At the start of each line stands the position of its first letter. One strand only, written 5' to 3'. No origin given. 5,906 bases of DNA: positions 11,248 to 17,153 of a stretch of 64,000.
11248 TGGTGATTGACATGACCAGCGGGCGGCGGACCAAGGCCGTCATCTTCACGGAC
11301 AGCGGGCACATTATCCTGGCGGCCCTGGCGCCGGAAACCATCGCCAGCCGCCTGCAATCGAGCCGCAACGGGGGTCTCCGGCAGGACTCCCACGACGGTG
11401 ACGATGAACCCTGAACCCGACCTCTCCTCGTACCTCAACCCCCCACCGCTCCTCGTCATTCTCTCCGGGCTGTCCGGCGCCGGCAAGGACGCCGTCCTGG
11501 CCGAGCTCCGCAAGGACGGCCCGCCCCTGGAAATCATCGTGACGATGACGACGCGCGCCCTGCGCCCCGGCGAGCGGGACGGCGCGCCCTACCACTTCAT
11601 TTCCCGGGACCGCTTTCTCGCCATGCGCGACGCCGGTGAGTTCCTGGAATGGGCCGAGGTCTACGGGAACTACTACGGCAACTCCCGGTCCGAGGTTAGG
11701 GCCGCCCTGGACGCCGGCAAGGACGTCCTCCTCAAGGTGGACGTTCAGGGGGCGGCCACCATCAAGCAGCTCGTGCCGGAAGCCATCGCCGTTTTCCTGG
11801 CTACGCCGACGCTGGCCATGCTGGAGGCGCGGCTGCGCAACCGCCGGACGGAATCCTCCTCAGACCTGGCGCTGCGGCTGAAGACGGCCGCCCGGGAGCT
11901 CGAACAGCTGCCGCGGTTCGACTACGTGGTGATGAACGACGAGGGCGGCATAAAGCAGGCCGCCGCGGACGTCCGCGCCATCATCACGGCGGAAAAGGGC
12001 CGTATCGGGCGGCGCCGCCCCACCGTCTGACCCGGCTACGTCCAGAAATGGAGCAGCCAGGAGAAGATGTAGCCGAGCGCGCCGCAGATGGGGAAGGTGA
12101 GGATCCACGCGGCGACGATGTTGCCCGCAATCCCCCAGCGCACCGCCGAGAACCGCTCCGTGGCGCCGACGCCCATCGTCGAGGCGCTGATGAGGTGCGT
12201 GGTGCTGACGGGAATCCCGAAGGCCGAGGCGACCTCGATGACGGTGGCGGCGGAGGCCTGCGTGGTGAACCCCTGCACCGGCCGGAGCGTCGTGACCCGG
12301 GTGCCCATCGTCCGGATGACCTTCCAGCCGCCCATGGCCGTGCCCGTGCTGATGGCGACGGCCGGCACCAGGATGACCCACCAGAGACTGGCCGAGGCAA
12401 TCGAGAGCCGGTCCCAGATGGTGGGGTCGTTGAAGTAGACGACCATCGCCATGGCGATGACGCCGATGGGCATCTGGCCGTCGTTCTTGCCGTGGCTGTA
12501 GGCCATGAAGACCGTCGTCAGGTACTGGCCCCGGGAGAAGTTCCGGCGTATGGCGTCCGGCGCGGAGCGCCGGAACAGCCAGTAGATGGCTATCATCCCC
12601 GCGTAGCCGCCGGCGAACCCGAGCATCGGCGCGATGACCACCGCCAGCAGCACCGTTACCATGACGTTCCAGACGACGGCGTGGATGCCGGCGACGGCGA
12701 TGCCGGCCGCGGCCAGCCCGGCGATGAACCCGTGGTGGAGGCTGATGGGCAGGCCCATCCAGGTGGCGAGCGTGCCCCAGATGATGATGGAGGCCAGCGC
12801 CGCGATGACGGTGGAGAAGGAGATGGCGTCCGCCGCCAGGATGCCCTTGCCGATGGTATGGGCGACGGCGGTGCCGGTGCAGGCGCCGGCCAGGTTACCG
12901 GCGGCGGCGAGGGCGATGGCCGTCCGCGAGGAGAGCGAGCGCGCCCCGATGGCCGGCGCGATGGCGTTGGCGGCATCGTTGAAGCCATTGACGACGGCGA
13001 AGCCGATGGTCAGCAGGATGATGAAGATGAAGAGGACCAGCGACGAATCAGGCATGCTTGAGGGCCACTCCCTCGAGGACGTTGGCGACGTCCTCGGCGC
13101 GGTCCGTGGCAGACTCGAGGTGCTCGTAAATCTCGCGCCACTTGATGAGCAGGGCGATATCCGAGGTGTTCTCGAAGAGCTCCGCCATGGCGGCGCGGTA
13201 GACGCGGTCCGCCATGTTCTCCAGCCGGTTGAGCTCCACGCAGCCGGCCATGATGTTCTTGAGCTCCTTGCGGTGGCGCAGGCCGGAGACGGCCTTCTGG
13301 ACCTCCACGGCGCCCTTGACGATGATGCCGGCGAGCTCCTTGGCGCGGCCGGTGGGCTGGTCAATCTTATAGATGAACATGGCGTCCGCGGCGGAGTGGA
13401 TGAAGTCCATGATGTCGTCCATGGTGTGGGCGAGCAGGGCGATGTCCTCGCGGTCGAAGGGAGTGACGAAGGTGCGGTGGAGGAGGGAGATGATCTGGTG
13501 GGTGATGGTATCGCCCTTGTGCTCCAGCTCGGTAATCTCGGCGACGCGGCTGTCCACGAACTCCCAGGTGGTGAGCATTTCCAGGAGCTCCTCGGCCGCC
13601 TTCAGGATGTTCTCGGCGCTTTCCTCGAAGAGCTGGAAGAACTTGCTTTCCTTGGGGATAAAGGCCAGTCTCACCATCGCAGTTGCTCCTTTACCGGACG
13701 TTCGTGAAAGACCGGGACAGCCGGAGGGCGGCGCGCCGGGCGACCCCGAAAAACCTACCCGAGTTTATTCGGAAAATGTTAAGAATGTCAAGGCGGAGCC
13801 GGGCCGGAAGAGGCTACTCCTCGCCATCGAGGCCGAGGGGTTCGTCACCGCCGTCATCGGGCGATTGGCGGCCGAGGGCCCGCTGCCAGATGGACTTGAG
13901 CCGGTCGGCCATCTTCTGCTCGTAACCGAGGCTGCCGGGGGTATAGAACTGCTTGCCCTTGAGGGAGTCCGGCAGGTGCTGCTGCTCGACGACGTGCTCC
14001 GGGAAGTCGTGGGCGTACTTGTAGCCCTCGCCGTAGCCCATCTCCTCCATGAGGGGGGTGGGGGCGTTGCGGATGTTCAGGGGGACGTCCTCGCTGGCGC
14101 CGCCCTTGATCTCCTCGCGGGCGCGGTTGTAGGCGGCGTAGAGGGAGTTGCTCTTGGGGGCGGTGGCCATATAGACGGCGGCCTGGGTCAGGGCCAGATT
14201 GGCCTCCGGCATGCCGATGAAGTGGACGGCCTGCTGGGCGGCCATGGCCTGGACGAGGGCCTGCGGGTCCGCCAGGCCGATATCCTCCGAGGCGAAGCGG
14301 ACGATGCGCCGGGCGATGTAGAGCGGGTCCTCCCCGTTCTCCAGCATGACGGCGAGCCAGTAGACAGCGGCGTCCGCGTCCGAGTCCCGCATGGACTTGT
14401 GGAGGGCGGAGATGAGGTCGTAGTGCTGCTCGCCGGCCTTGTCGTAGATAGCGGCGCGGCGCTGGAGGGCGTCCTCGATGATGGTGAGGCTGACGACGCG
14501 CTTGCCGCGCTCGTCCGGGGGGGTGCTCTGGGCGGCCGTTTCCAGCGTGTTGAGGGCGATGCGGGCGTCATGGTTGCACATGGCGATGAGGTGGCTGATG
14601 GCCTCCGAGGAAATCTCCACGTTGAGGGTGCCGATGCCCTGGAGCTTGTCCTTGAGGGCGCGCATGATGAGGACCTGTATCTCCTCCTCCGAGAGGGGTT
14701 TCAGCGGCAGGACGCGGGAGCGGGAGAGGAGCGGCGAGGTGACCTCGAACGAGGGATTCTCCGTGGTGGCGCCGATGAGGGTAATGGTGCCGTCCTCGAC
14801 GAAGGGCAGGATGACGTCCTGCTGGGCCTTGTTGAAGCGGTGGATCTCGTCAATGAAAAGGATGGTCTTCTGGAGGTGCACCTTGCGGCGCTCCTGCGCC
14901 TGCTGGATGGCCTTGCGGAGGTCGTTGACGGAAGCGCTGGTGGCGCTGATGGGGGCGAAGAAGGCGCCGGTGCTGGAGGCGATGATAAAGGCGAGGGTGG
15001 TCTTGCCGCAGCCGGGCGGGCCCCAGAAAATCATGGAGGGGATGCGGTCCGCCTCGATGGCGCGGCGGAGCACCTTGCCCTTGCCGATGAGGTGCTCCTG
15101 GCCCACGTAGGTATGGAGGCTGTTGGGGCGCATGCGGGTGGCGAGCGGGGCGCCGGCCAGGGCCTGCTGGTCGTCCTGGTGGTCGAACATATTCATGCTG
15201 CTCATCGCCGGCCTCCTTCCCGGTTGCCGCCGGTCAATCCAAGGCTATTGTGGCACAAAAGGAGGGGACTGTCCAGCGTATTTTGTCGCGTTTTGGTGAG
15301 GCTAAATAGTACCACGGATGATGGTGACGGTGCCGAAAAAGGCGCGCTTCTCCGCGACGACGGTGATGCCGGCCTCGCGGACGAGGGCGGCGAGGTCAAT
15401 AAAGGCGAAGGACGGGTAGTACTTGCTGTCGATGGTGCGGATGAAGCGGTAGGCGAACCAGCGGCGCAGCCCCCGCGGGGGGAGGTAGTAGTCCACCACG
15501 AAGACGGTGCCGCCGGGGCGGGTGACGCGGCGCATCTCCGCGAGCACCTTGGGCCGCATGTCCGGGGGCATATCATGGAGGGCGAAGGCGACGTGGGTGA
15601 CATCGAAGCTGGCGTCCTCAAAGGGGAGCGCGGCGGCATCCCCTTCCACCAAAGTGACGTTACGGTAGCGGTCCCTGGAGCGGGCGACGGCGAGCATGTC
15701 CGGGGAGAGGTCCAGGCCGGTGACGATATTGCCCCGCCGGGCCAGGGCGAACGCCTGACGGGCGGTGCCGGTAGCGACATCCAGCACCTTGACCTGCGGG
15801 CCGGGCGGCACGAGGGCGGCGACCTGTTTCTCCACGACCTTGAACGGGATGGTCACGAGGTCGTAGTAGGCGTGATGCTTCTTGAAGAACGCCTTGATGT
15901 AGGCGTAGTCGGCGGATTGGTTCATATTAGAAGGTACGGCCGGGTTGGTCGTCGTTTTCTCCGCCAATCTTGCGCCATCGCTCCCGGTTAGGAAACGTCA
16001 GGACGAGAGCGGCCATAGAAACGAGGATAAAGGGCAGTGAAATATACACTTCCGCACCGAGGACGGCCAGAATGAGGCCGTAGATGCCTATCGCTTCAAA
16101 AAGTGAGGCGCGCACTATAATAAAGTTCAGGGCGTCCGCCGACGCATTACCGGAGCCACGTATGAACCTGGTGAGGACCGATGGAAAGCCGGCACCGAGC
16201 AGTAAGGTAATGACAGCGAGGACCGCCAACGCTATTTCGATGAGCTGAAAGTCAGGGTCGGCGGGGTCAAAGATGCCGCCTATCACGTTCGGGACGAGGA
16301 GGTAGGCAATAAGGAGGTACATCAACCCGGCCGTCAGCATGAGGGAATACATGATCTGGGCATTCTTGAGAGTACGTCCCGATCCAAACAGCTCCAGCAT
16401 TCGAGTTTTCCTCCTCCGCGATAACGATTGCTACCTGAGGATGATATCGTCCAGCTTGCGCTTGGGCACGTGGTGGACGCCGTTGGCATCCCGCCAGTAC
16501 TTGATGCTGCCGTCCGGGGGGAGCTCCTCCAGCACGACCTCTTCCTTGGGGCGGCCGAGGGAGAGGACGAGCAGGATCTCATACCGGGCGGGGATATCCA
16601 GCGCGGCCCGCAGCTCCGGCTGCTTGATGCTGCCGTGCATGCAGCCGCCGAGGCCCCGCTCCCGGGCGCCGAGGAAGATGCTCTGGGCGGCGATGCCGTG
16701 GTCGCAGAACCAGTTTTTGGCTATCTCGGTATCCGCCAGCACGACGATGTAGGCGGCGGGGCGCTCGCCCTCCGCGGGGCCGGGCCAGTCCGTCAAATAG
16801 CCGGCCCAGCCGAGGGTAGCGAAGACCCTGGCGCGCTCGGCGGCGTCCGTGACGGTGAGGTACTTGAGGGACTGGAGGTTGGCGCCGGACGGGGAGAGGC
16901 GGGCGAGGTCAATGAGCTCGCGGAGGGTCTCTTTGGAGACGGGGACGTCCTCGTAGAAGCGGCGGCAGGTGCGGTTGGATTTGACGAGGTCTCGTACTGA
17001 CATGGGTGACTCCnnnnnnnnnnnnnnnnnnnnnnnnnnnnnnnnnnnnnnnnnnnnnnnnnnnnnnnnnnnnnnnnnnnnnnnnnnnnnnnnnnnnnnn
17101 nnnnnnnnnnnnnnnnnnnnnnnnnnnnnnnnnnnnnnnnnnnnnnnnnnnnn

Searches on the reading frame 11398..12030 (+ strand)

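Call 19: search_protein_families(library=pfam, proteins=[window:11398-12030:+])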
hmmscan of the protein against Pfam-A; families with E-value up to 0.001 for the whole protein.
window:11398-12030:+ (210 aa): 1 family
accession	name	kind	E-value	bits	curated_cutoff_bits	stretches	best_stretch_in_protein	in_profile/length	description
PF00625.27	Guanylate_kin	-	1.5e-38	132.8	25.2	1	19-198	4-181/182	Guanylate kinase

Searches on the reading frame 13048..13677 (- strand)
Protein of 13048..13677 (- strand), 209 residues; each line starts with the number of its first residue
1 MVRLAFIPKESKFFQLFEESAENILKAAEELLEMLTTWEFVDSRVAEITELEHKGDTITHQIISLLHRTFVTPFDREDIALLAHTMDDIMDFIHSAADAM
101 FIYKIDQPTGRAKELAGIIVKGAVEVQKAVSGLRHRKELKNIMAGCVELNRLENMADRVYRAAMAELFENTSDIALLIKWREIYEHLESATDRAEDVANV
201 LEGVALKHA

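Call 19: search_protein_families(library=pfam, proteins=[window:13048-13677:-])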
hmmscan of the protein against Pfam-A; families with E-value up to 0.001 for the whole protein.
window:13048-13677:- (209 aa): 1 family
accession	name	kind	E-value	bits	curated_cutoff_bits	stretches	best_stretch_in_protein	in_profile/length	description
PF01865.21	PhoU_div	-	1.3e-26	93.8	24.4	1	8-205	8-212/214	Protein of unknown function DUF47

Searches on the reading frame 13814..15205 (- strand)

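Call 20: search_protein_families(library=pfam, proteins=[window:13814-15205:-])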
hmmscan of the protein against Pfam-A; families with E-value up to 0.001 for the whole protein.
window:13814-15205:- (463 aa): 11 families
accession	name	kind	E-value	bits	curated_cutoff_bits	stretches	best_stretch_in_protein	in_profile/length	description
PF12002.13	MgsA_C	-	2.1e-70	236.4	27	1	275-440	2-167/167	MgsA AAA+ ATPase C terminal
PF16193.11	AAA_assoc_2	-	1.6e-27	96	34.3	1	194-273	3-81/81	AAA C-terminal domain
PF00004.35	AAA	-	4.7e-17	63.1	21.2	1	58-164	1-122/131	ATPase family associated with various cellular activities (AAA)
PF05496.18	RuvB_N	-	1.3e-16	61.2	27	1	25-144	1-116/159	Holliday junction DNA helicase RuvB P-loop domain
PF13173.12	AAA_14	-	1.4e-07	32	27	1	58-176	5-128/129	AAA domain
PF07728.20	AAA_5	-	6.3e-06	26.7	22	1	58-147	2-101/139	AAA domain (dynein-related subfamily)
PF01078.27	Mg_chelatase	-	0.00021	21.2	20.3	0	57-76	24-43/207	Magnesium chelatase, subunit ChlI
PF13401.12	AAA_22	-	0.00051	20.8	27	0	91-127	66-99/130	AAA domain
PF07724.20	AAA_2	-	0.00064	20.2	27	0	55-142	3-105/166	AAA domain (Cdc48 subfamily)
PF00158.32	Sigma54_activat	-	0.00074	19.7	20.2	0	112-150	93-131/168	Sigma-54 interaction domain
PF13191.12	AAA_16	-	0.00094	20.2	32.6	0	91-133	113-153/167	AAA ATPase domain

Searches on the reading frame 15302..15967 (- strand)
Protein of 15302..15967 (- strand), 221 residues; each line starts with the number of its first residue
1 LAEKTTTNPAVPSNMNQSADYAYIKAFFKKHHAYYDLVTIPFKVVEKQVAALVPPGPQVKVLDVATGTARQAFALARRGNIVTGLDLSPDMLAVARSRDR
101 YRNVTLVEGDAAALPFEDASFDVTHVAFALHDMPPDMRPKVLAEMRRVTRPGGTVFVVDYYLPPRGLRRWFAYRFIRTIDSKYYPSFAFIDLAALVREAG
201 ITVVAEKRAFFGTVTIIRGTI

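Call 20: search_protein_families(library=pfam, proteins=[window:15302-15967:-])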
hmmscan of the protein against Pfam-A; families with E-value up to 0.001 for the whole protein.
window:15302-15967:- (221 aa): 9 families
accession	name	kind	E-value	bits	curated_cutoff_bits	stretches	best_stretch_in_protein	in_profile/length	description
PF13649.12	Methyltransf_25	-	1.5e-24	86.9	27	1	61-153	1-97/97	Methyltransferase domain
PF08241.18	Methyltransf_11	-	8.5e-24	84.5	21.2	1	62-156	1-94/95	Methyltransferase domain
PF01209.24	Ubie_methyltran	-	2e-19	70.3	20.1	1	47-160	37-154/233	ubiE/COQ5 methyltransferase family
PF13847.12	Methyltransf_31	-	1.7e-17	63.9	27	1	58-161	4-113/145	Methyltransferase domain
PF08242.18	Methyltransf_12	-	8.9e-13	49.2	30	1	62-154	1-97/98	Methyltransferase domain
PF13489.12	Methyltransf_23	-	8e-06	26.1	27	1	50-205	14-163/164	Methyltransferase domain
PF05724.17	TPMT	-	2.5e-05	24.5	26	1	57-158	37-154/218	Thiopurine S-methyltransferase (TPMT)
PF05148.21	Methyltransf_8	-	0.00023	21.5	27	1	32-158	46-157/219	Hypothetical methyltransferase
PF03848.20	TehB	-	0.00075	19.4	20.4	1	32-158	10-133/193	Tellurite resistance protein TehB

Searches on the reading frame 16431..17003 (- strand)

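Call 20: search_protein_families(library=pfam, proteins=[window:16431-17003:-])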
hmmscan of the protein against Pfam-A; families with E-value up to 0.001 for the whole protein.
window:16431-17003:- (190 aa): 2 families
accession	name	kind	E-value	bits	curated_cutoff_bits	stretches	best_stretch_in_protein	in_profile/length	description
PF00881.29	Nitroreductase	-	2e-20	74.1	23.5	2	9-60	3-53/167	Nitroreductase family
PF14512.11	TM1586_NiRdase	-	8.6e-06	26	27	0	84-157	68-138/215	Putative TM nitroreductase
